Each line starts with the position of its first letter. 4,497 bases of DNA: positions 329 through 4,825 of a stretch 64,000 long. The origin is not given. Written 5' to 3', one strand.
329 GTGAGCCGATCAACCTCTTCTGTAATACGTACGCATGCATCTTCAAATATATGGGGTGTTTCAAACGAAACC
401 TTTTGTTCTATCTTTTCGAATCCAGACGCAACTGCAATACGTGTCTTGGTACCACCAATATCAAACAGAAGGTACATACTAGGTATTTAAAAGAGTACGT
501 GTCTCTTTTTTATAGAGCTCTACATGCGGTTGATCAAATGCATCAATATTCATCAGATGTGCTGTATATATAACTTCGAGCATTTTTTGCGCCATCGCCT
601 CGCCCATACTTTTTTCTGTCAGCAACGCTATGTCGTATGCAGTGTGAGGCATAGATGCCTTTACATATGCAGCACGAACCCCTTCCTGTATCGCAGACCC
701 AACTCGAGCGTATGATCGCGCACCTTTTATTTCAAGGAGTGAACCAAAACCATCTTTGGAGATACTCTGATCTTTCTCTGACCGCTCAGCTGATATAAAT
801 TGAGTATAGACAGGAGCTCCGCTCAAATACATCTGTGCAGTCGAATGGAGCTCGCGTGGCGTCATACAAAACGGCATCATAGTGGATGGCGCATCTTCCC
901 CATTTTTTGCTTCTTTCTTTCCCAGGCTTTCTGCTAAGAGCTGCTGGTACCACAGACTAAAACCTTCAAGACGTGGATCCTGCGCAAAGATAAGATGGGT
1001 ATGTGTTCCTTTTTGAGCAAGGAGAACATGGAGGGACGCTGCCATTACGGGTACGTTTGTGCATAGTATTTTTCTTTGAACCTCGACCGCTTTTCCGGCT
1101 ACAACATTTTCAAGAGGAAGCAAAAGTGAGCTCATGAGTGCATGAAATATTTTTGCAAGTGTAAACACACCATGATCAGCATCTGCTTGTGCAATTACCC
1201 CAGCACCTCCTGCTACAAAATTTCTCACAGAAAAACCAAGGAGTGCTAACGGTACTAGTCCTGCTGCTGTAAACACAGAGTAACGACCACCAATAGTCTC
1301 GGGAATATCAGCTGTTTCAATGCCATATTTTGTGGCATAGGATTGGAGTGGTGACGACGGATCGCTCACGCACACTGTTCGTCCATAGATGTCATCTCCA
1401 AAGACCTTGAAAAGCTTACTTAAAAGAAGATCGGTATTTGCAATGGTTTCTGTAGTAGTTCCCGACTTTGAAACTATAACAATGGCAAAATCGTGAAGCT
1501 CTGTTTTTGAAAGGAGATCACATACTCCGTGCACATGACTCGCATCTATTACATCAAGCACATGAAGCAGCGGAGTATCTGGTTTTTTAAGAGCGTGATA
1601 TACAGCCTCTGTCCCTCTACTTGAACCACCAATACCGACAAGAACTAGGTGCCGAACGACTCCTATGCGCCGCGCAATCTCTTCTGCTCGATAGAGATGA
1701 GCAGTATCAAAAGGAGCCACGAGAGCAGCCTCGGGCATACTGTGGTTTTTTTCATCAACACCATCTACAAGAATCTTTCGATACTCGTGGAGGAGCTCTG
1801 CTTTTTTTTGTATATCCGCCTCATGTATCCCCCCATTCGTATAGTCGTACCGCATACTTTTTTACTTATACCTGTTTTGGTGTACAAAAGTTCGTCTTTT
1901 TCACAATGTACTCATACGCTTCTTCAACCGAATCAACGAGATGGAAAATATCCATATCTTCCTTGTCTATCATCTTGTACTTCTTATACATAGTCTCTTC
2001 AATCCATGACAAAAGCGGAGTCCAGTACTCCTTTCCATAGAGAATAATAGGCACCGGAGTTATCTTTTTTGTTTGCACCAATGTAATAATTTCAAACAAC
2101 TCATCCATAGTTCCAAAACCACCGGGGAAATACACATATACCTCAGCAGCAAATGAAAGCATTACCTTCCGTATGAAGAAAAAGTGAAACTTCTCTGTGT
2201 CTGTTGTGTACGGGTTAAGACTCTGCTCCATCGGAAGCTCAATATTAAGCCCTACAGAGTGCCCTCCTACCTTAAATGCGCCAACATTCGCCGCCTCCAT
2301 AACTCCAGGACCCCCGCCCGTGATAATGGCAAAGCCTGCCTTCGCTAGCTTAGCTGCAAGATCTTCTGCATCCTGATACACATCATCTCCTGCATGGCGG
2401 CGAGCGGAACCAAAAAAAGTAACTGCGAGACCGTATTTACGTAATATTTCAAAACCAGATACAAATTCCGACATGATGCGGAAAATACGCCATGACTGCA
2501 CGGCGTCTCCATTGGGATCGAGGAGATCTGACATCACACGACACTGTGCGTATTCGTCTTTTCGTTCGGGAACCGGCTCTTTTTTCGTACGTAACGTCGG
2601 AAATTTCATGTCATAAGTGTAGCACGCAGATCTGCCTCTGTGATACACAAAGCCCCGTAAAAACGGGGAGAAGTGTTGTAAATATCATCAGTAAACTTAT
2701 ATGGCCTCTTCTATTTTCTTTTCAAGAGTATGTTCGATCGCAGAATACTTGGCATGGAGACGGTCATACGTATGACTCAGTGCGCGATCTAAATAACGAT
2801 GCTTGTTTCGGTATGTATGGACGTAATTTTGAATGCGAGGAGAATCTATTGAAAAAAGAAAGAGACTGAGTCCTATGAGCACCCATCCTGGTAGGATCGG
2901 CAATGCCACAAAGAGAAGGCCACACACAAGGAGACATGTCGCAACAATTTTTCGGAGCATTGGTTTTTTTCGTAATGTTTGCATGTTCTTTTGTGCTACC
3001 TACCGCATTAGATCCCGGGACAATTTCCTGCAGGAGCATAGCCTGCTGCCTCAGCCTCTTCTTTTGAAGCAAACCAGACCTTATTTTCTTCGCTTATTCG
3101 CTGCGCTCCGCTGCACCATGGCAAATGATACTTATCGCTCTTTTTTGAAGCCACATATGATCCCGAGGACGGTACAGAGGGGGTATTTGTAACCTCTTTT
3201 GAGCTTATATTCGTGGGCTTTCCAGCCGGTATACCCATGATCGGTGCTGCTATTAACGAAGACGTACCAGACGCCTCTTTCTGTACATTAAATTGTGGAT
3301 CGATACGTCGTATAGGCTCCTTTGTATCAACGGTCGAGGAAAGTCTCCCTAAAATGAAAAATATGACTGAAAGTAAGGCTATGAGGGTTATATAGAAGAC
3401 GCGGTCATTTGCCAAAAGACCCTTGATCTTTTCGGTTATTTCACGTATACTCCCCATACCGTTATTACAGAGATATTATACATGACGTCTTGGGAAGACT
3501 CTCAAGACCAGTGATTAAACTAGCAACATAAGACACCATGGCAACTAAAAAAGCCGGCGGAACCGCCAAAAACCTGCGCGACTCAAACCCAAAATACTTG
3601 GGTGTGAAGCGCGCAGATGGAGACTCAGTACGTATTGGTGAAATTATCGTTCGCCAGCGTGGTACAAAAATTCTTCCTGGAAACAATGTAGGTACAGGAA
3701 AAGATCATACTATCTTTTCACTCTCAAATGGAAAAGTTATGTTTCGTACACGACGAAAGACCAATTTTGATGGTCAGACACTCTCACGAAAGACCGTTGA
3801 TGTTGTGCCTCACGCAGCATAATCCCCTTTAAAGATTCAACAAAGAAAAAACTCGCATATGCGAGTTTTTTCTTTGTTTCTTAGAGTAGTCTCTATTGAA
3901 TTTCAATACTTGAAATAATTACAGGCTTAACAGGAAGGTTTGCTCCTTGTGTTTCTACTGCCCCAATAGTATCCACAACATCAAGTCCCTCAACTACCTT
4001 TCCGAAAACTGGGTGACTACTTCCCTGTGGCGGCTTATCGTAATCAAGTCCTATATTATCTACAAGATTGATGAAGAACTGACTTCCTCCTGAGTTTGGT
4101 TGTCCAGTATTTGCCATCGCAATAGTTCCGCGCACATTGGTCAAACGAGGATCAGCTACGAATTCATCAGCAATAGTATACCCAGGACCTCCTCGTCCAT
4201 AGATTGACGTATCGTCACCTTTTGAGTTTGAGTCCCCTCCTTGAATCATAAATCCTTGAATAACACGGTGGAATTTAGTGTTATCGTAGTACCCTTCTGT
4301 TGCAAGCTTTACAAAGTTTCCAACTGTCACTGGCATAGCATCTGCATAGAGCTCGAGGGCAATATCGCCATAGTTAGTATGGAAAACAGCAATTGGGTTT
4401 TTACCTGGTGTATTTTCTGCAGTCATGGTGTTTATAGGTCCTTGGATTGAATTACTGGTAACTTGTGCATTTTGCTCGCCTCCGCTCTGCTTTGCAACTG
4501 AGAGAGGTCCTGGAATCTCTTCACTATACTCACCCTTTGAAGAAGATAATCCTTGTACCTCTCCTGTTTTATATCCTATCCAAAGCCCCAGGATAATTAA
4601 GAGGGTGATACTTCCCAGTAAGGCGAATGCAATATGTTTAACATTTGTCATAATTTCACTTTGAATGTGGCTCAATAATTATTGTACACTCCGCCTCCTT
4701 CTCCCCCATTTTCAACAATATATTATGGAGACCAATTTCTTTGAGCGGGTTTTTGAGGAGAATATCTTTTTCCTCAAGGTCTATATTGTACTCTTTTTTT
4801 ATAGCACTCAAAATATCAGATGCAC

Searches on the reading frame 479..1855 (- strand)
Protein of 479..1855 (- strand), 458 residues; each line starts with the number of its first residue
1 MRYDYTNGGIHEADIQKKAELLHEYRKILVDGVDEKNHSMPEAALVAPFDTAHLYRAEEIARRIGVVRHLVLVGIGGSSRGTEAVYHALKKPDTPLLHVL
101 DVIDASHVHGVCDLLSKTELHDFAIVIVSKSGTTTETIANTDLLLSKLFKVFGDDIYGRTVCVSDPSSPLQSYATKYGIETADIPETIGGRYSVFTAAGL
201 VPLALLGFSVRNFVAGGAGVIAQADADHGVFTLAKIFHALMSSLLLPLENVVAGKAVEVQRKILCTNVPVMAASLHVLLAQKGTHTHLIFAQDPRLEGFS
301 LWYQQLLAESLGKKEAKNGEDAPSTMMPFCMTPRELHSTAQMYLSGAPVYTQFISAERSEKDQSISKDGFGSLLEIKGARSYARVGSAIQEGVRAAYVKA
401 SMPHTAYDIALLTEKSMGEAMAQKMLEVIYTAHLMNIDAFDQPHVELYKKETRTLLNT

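Call 38: search_protein_families(library=pfam, proteins=[window:479-1855:-], max_evalue=0.00001)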
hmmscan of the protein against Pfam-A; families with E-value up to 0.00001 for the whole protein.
window:479-1855:- (458 aa): 1 family
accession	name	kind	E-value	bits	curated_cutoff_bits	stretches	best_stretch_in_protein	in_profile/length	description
PF00342.24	PGI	-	5.2e-25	88.5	22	2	62-218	91-247/486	Phosphoglucose isomerase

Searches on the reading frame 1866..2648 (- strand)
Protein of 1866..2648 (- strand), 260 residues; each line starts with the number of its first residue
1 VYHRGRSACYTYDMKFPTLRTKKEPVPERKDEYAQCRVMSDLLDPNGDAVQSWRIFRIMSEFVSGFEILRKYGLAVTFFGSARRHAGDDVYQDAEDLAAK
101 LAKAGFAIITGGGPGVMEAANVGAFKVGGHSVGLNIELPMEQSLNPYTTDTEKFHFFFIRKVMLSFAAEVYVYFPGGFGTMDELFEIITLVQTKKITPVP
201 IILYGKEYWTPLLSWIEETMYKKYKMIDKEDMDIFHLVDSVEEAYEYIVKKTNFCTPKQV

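Call 38: search_protein_families(library=pfam, proteins=[window:1866-2648:-], max_evalue=0.00001)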
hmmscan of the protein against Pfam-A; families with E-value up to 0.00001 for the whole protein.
window:1866-2648:- (260 aa): 2 families
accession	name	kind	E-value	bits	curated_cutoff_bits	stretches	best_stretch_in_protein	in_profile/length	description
PF03641.19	Lysine_decarbox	-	1e-30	107.1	27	1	117-247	1-130/131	Possible lysine decarboxylase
PF18306.6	LDcluster4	-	5.3e-14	52.5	26.3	1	75-196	3-120/151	SLOG cluster4 family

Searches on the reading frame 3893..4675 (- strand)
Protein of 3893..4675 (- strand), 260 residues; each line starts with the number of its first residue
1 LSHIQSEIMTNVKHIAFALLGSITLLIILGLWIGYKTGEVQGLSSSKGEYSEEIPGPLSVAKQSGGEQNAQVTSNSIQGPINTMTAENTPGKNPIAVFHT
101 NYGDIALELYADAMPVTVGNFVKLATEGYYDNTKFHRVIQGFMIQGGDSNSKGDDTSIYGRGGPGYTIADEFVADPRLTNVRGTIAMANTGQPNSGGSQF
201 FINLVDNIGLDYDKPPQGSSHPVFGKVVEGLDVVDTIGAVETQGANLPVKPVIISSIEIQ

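Call 38: search_protein_families(library=pfam, proteins=[window:3893-4675:-], max_evalue=0.00001)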
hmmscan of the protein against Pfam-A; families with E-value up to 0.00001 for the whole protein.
window:3893-4675:- (260 aa): 1 family
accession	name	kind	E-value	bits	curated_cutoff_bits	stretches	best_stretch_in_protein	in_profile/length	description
PF00160.26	Pro_isomerase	-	1.3e-47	162.5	21.7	1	97-258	3-158/159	Cyclophilin type peptidyl-prolyl cis-trans isomerase/CLD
